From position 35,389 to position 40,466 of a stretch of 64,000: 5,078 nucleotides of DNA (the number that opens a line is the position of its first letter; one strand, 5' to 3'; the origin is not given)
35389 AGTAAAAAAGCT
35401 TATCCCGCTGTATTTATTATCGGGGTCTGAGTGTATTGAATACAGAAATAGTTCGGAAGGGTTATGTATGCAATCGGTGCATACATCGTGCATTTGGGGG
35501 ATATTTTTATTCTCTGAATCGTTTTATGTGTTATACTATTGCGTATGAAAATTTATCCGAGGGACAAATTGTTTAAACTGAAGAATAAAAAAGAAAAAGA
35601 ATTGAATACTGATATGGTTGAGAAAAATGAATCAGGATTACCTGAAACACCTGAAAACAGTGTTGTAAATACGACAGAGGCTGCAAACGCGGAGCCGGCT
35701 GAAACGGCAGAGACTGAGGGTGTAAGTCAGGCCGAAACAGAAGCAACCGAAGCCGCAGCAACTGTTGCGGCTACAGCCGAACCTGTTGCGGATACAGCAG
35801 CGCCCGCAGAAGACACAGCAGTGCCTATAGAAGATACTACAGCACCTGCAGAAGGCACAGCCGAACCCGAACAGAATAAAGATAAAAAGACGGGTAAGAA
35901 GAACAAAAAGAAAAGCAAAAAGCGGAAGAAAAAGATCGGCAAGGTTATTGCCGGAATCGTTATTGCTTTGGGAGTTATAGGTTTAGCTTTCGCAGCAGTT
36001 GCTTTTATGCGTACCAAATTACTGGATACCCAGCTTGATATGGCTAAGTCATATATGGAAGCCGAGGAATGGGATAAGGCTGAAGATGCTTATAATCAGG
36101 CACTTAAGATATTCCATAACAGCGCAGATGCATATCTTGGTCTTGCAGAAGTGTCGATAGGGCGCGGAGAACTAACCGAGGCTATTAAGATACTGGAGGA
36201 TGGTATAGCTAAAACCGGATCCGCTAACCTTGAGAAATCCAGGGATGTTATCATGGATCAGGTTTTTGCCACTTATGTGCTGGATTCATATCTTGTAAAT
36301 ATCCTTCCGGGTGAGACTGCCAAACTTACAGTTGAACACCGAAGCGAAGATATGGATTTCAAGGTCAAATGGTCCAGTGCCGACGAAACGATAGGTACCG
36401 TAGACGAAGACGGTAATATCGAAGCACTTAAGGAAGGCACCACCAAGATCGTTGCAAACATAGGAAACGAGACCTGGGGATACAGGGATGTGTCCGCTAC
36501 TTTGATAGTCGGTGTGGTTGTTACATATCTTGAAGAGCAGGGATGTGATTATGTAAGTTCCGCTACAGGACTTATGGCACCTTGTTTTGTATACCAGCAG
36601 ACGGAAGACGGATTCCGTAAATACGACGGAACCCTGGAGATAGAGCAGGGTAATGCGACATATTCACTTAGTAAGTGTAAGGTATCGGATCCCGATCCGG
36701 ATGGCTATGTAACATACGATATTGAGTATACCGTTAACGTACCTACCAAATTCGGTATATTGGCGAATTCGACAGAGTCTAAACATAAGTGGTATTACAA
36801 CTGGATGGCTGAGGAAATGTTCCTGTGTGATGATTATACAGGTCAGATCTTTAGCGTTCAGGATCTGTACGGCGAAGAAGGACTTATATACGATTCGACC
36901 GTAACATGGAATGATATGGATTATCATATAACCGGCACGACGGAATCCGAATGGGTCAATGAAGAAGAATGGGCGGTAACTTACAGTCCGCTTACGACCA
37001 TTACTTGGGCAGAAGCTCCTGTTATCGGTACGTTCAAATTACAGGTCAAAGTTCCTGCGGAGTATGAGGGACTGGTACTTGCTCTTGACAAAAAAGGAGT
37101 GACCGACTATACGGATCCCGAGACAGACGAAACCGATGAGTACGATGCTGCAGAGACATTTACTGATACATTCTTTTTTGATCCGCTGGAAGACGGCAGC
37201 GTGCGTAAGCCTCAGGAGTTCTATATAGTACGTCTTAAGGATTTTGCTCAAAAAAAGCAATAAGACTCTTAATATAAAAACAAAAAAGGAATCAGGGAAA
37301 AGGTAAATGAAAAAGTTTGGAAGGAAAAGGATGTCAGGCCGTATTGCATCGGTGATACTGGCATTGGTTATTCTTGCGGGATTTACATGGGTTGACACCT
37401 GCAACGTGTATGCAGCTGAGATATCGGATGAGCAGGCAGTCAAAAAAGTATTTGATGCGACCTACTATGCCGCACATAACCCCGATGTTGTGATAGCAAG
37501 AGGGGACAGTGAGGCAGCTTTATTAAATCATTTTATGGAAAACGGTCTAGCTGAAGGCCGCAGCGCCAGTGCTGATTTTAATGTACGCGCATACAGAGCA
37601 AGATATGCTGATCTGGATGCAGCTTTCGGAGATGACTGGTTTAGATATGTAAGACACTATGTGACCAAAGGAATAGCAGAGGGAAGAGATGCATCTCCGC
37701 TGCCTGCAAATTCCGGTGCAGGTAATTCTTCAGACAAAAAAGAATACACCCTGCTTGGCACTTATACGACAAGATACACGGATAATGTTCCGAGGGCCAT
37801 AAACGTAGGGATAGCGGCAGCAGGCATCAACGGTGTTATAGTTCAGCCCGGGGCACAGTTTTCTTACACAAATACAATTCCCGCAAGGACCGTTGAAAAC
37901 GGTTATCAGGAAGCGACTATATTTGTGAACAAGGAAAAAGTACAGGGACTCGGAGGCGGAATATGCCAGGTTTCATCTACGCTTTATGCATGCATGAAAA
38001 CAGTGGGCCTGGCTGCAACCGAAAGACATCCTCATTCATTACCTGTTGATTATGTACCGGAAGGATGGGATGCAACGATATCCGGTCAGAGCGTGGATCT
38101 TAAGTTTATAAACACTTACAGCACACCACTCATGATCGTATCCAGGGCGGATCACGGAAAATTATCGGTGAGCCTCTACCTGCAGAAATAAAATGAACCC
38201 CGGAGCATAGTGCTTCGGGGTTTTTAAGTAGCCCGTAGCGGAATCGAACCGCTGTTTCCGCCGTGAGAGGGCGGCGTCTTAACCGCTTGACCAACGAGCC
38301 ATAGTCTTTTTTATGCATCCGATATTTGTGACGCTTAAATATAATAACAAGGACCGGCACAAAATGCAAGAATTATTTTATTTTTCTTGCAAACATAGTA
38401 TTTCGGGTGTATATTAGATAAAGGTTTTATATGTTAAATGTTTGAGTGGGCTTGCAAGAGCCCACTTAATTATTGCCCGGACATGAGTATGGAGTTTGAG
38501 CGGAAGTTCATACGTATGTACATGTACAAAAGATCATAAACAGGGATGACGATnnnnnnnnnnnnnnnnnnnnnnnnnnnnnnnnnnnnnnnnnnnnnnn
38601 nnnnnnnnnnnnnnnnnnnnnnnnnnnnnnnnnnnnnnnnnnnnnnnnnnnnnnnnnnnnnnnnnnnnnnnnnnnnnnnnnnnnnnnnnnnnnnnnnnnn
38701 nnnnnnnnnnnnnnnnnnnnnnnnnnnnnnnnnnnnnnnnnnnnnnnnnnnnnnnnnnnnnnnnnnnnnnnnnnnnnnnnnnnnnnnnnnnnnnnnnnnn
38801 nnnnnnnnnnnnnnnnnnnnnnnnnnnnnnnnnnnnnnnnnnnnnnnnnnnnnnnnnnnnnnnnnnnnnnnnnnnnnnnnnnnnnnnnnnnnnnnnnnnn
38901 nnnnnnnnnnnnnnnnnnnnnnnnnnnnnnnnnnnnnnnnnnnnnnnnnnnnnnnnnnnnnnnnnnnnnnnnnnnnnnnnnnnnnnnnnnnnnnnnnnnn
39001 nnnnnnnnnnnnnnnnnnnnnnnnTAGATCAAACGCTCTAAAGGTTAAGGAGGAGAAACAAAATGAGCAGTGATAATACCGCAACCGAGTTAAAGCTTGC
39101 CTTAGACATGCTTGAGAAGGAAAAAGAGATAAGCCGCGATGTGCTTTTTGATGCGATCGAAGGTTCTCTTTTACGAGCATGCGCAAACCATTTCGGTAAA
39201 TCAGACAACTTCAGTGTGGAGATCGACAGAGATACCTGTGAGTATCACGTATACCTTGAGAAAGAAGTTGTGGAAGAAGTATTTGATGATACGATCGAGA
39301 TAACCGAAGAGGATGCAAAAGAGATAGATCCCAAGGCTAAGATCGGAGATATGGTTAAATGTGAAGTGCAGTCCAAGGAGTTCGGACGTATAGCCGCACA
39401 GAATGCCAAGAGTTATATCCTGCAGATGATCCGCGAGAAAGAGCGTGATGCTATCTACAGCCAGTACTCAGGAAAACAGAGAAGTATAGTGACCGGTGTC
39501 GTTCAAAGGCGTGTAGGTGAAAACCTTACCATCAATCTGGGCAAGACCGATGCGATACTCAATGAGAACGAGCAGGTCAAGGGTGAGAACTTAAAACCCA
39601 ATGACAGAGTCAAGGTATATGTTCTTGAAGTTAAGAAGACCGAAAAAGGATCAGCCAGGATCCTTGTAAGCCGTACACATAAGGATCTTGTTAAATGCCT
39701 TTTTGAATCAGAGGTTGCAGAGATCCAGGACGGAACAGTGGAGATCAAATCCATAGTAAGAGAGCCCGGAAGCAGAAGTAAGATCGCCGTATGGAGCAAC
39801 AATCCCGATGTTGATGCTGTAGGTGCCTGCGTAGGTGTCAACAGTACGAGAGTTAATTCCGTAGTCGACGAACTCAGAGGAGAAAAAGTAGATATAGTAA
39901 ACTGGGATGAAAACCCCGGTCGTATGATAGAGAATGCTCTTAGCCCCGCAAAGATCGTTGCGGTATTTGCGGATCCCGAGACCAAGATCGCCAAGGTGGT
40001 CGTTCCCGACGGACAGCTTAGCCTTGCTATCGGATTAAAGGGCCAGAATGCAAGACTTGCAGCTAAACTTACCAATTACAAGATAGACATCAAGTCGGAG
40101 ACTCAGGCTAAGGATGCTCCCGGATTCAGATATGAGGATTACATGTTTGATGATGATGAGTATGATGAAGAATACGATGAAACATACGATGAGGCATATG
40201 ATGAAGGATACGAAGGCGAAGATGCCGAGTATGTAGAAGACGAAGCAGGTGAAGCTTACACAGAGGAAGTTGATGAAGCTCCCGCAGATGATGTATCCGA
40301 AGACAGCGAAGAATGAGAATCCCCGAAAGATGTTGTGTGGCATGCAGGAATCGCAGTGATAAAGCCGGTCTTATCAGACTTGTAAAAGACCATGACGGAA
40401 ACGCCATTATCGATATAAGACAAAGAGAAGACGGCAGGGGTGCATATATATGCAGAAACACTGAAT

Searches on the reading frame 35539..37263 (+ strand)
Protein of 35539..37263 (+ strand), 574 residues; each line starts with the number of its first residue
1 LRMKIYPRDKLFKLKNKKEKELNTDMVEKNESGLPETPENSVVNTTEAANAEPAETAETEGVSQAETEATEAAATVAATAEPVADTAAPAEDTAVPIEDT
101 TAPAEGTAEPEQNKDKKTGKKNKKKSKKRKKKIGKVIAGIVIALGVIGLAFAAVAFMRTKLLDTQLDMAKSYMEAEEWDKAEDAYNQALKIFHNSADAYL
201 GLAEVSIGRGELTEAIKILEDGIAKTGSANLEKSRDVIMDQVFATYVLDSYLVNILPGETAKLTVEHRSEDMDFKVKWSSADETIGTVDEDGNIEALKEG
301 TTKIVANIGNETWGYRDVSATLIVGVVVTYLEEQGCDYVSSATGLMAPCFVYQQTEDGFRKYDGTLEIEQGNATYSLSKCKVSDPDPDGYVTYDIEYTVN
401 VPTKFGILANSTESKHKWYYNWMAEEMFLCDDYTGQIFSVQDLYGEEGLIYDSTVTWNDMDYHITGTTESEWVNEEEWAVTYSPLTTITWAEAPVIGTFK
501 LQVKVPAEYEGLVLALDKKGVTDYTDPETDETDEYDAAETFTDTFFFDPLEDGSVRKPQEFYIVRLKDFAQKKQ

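Call 67: search_protein_families(library=pfam, proteins=[window:35539-37263:+], max_evalue=0.0001)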
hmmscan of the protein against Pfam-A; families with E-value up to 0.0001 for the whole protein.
window:35539-37263:+ (574 aa): 8 families
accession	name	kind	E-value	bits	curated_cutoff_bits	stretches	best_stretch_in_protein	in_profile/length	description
PF02368.24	Big_2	-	7.5e-09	35.9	22.8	1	254-306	13-66/79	Bacterial Ig-like domain (group 2)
PF14559.12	TPR_19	-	3.8e-08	34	25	1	173-225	2-54/68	Tetratricopeptide repeat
PF13428.12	TPR_14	-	4.5e-07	30.4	23.5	1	163-204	2-43/44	Tetratricopeptide repeat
PF13432.12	TPR_16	-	5.9e-07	30.3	32.7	1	166-221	1-56/65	Tetratricopeptide repeat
PF07719.23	TPR_2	-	5.7e-06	26.5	27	0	168-193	7-32/34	Tetratricopeptide repeat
PF13424.12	TPR_12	-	4.1e-05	24.1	30.1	1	163-223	4-72/77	Tetratricopeptide repeat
PF00515.34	TPR_1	-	4.1e-05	23.6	27.8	0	168-194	7-33/34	Tetratricopeptide repeat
PF13414.12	TPR_11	-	8.2e-05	22.7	26.8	0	170-205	2-37/42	TPR repeat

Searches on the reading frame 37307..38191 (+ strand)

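Call 67: search_protein_families(library=pfam, proteins=[window:37307-38191:+], max_evalue=0.0001)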
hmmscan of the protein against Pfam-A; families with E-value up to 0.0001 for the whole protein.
window:37307-38191:+ (294 aa): 1 family
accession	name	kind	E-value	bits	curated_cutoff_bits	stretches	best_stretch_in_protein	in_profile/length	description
PF04294.18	VanW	-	2.1e-43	147.4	27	1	163-291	2-130/130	VanW like protein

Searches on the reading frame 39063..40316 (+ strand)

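Call 67: search_protein_families(library=pfam, proteins=[window:39063-40316:+], max_evalue=0.0001)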
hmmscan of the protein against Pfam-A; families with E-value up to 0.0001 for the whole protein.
window:39063-40316:+ (417 aa): 2 families
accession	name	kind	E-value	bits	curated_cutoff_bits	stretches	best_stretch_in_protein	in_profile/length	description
PF08529.16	NusA_N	-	4e-40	137.2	23.8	1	9-129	1-119/119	NusA N-terminal domain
PF13184.12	KH_5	-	1.4e-26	92.8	27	1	235-301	1-67/69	NusA-like KH domain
